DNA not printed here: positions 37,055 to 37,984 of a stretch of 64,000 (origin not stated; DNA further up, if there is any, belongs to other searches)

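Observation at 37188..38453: Low-GC three-gene cassette splitting korA from korB and translationally coupled to korB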

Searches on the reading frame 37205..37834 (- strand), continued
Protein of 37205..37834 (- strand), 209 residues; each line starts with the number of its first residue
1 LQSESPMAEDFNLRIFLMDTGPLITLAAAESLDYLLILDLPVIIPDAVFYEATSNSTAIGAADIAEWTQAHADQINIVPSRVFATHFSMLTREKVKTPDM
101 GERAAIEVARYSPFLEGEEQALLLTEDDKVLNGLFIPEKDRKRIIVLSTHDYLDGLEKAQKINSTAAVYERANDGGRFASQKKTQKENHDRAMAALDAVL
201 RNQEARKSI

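Call 34: predict_structure(alignment_id=A1)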
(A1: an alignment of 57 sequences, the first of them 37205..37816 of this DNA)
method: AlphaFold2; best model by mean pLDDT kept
length: 203 residues; sequences in the alignment: 57
mean_pLDDT: 86.4   pTM: 0.85
mean pLDDT of the five models: 86.4, 85.8, 83.6, 83.6, 81.0
residues with pLDDT >= 90: 98; 70-90: 89; 50-70: 14; < 50: 2
segments of 3 or more residues with pLDDT < 50: none
pLDDT, mean of each block of 10 residues (from residue 1): 71 93 97 94 92 93 97 93 84 84 76 85 78 81 94 96 91 66 81 85 77
secondary structure, 60 per line:
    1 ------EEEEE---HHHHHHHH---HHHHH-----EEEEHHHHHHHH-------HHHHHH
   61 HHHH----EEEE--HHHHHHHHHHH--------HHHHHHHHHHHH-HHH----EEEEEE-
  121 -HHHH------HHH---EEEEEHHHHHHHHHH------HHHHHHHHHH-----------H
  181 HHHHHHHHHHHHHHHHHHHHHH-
elements in order: E7-11 H15-22 H26-30 E36-39 H40-47 H55-64 E69-72 H75-85 H94-105 E114-119 H122-125 E138-142 H143-152 H159-168 H180-202

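Call 37: fold_search(model_id=the predicted structure, library=pdb)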
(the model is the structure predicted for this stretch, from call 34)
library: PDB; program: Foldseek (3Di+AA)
matches with E <= 10: 676; with E <= 0.001: 0
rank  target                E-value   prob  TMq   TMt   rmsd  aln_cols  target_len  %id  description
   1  9g8n_M                1.6e-03  1.00  0.49  0.13   6.2       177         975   12  80S-bound human Ski2-exosome complex (released 2024-10-16)
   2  5h4g_A                2.1e-03  1.00  0.45  0.60   6.7       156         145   17  Structure of PIN-domain protein (VapC4 toxin) from Pyrococcus horikoshii determined at 1.77 A resolution (released 2016-11-23)
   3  9g8m_M                4.6e-03  1.00  0.46  0.12  10.3       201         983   12  human 80S ribosome bound by a SKI2-exosome complex (released 2024-10-23)
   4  5h4g_B                5.4e-03  1.00  0.43  0.59   6.7       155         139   16  Structure of PIN-domain protein (VapC4 toxin) from Pyrococcus horikoshii determined at 1.77 A resolution (released 2016-11-23)
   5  1v96_A                1.0e-02  1.00  0.45  0.60   7.0       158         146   17  Crystal structure of hypothetical protein of unknown function from pyrococcus horikoshii OT3 (released 2005-02-01)
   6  5h4h_B                1.0e-02  1.00  0.44  0.58   7.2       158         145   15  Structure of PIN-domain protein (VapC4 toxin) from Pyrococcus horikoshii determined at 2.2 A resolution (released 2016-11-23)
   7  1ye5_A                1.1e-02  1.00  0.43  0.57   7.0       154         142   18  Crystal structure of hypothetical protein of unknown function from pyrococcus horikoshii OT3 (released 2005-05-17)
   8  1ye5_B                1.5e-02  1.00  0.45  0.60   7.1       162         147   17  Crystal structure of hypothetical protein of unknown function from pyrococcus horikoshii OT3 (released 2005-05-17)
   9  1y82_B                1.6e-02  1.00  0.45  0.59   7.2       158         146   18  Conserved hypothetical protein Pfu-367848-001 from Pyrococcus furiosus (released 2005-01-25)
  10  1v96_B                1.7e-02  0.99  0.44  0.58   7.1       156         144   16  Crystal structure of hypothetical protein of unknown function from pyrococcus horikoshii OT3 (released 2005-02-01)
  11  9hs3_D                4.7e-02  0.47  0.29  0.17  14.7       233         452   10  Crystal structure of the Escherichia coli nucleosidase PpnN (E264A, pppGpp form) (released 2025-11-12)
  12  1w8i                  5.8e-02  0.87  0.36  0.45   8.7       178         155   11  The Structure of gene product af1683 from Archaeoglobus fulgidus. (released 2004-11-16)
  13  1y82_A                6.5e-02  0.97  0.45  0.58   6.9       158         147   16  Conserved hypothetical protein Pfu-367848-001 from Pyrococcus furiosus (released 2005-01-25)
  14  5kha_B                6.5e-02  0.44  0.31  0.15  18.2       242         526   14  Structure of glutamine-dependent NAD+ synthetase from Acinetobacter baumannii in complex with adenosine diphosphate (A (released 2016-07-27)
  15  5k36_K                6.9e-02  0.89  0.44  0.12  12.9       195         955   18  Structure of an eleven component nuclear RNA exosome complex bound to RNA (released 2016-11-02)
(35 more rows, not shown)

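Call 55: search_solved_structures(query=A1, max_evalue=10, show_alignments=1)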
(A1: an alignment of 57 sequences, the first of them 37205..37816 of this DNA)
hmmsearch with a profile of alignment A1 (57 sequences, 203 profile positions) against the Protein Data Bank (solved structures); distinct sequences matched with E-value up to 10: 2.
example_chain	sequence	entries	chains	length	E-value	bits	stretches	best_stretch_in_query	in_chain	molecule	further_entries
7o5b_g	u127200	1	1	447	0.5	13.2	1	110-193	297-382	Signal recognition particle protein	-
1jkf_A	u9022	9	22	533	1.8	11.3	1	39-144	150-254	myo-inositol-1-phosphate synthase | Inositol-3-phosphate synthase | myo-inositol-phosphate synthase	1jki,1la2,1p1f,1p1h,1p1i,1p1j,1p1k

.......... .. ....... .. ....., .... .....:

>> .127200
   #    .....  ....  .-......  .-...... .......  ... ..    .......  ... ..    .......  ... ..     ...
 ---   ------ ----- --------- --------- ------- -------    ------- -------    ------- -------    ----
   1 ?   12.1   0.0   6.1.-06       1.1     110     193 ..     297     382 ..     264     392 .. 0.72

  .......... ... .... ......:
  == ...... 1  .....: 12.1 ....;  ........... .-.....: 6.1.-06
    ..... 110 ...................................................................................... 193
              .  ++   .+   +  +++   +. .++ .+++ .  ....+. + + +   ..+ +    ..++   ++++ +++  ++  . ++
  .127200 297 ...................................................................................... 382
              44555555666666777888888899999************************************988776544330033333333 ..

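Call 66: search_protein_representatives(alignment_id=A1)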
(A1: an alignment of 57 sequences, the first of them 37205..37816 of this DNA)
Query: 57 sequences, 203 profile positions. Proteins with E-value up to 0.001 (for the whole library): 784; up to 1e-10: 369; up to 1e-30: 67. The best 150 are listed.
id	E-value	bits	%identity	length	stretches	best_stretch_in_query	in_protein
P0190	2.9e-87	307.9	-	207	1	1-198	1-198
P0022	2.2e-82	291.9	-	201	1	1-202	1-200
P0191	1.3e-64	233.9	-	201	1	4-198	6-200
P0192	1.9e-64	233.4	-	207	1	4-202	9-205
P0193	1.3e-63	230.7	-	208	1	3-200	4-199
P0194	6.8e-63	228.3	-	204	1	2-201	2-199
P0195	1.5e-62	227.2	-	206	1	6-200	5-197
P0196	2.2e-60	220.1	-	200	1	5-201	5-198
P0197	1.1e-59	217.8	-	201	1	5-199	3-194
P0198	4.9e-55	202.6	-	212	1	4-200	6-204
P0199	5.5e-55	202.5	-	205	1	3-197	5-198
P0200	5.2e-53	196.0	-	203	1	6-201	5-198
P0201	2.6e-48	180.7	-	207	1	4-200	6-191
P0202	9.3e-47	175.6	-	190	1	6-135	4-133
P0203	1.1e-45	172.2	-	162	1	49-180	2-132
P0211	5.3e-41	156.8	-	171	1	6-159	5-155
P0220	1.9e-38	148.4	-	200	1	8-161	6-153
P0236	2.0e-34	135.3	-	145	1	6-153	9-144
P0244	2.4e-32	128.5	-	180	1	4-150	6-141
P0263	4.3e-29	117.9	-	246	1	7-145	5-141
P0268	3.9e-28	114.8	-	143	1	5-131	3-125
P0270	5.1e-28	114.4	-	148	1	7-131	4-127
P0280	9.3e-27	110.3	-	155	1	7-130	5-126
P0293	5.5e-25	104.5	-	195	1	7-150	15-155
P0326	5.2e-21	91.5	-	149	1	3-133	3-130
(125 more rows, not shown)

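Call 68: search_dna_similar(query=window:37205-37816:-, collection=plasmids, mode=protein, max_evalue=0.001, max_rows=25)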
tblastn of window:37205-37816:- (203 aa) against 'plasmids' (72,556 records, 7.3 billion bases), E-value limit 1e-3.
No match.

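Call 75: search_protein_families(library=padloc, alignment_id=A1, max_evalue=0.001)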
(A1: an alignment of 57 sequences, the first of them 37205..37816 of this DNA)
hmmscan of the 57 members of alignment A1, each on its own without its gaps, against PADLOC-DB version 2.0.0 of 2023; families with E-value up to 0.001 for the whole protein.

A. member 1, window:37205-37816:- (203 aa): 4 families
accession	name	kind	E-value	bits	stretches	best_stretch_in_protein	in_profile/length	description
PDLC05073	PDC-S70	-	3.7e-06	25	1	11-103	4-87/162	-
PDLC05071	PDC-S70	-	1.9e-05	22.9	1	10-104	3-87/161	-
PDLC05068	PDC-S70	-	2.2e-05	23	1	9-68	2-64/125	-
PDLC05070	PDC-S70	-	0.00025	19.2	1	10-77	5-73/161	-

B. families by the number of members that match (of 57 scanned): 4 families
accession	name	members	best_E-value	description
PDLC05073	PDC-S70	50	5.1e-07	-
PDLC05068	PDC-S70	37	8.9e-08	-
PDLC05071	PDC-S70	36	3.5e-07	-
PDLC05070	PDC-S70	8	2.3e-05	-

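Call 76: search_dna_similar(query=window:37205-37816:-, collection=phages, mode=protein, max_evalue=0.01, max_rows=10)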
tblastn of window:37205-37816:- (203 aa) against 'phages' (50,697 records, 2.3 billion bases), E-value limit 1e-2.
No match.

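Call 87: search_protein_families(library=pfam, proteins=[P0211, P0236, P0220, P0244, P0268, P0270, P0280, P0326, P0293, P0263], max_evalue=0.01)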
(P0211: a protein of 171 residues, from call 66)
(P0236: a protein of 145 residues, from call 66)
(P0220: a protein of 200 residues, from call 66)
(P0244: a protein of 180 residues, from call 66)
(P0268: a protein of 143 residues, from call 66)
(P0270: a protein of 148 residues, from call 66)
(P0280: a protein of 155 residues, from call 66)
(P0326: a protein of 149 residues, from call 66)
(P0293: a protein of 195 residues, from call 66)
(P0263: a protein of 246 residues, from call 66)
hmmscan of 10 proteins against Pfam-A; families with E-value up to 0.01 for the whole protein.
P0211 (171 aa): 0 families

P0236 (145 aa): 1 family
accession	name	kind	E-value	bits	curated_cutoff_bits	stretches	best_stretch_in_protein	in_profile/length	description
PF20698.3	PIN-TPR-GreABC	-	0.0056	17.4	27.8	1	13-96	1-86/138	PIN domain associated with the TPR-GreAB-C-PIN system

P0220 (200 aa): 0 families

P0244 (180 aa): 0 families

P0268 (143 aa): 0 families

P0270 (148 aa): 0 families

P0280 (155 aa): 0 families

P0326 (149 aa): 0 families

P0293 (195 aa): 0 families

P0263 (246 aa): 0 families
